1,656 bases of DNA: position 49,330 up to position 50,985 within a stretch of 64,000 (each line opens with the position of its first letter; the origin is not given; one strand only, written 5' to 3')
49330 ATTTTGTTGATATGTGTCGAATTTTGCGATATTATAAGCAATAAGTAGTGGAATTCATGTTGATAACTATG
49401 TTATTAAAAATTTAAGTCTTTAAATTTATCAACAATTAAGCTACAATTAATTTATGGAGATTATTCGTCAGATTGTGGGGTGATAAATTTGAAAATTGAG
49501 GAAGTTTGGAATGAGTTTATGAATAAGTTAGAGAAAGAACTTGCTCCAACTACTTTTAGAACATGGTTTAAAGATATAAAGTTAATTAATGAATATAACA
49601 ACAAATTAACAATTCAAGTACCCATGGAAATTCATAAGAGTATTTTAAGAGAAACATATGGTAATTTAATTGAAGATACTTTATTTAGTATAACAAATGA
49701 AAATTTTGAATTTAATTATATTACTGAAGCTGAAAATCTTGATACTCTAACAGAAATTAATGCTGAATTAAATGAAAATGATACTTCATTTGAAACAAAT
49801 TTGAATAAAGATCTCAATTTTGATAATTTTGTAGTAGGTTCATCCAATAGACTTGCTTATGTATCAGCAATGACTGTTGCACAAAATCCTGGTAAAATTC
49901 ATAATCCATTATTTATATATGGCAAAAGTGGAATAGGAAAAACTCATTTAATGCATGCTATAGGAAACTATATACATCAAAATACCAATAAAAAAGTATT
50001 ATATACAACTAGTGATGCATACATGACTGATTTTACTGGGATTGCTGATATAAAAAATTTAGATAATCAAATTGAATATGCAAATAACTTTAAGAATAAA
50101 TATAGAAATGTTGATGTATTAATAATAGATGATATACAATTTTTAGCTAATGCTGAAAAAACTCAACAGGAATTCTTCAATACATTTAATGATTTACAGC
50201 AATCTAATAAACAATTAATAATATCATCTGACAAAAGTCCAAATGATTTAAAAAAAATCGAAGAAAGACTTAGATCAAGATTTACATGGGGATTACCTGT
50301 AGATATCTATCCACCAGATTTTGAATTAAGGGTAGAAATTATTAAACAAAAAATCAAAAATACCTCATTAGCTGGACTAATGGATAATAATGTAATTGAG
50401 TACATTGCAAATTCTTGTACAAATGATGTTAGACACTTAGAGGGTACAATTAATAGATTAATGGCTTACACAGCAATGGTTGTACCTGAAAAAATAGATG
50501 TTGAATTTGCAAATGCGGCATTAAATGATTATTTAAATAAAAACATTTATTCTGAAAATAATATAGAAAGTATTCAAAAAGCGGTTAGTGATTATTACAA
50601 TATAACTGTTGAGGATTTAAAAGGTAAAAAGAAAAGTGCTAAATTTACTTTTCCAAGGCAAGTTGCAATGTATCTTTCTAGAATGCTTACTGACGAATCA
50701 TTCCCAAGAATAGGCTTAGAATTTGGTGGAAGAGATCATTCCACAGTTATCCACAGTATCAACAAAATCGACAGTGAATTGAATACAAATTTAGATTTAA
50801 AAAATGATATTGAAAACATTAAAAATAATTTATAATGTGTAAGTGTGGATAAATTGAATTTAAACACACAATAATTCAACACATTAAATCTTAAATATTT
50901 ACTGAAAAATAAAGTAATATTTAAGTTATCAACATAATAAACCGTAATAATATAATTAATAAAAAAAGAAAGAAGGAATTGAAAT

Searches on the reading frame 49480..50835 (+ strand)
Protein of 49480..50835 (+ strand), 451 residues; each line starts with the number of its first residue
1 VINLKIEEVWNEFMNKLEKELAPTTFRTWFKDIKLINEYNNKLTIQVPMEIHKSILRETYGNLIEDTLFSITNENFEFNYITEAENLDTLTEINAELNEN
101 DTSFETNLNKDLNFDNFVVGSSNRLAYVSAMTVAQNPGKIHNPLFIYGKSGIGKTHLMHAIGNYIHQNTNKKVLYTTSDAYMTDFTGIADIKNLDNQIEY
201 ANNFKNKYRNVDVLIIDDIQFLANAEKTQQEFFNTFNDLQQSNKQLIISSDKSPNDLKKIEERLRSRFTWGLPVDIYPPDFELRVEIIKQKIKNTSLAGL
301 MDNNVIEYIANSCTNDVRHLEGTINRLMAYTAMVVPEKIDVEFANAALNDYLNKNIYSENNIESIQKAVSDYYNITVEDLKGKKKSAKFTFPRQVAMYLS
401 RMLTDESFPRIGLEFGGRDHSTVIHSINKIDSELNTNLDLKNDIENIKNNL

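Call 63: search_protein_families(library=pfam, proteins=[window:49480-50835:+], max_evalue=0.00001)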
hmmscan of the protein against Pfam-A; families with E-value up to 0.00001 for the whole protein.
window:49480-50835:+ (451 aa): 7 families
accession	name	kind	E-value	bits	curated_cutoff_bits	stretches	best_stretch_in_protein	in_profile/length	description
PF00308.24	Bac_DnaA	-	3.6e-61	206.5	23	1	108-274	1-161/162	Bacterial DnaA ATPAse domain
PF08299.17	Bac_DnaA_C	-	4.5e-30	103.9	31.5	1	362-430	1-69/69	Bacterial dnaA protein helix-turn-helix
PF11638.13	DnaA_N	-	3.3e-12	46.4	24.6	1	7-67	1-62/65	DnaA N-terminal domain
PF13173.12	AAA_14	-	1.2e-07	32.2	27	1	142-281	3-125/129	AAA domain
PF00004.35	AAA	-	1.6e-06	29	21.2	1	145-269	2-124/131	ATPase family associated with various cellular activities (AAA)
PF01695.23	IstB_IS21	-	2.6e-06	27.6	24.1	1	144-253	95-195/238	IstB-like ATP binding protein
PF13479.12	AAA_24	-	6.1e-06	26.6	27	0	144-222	5-76/195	AAA domain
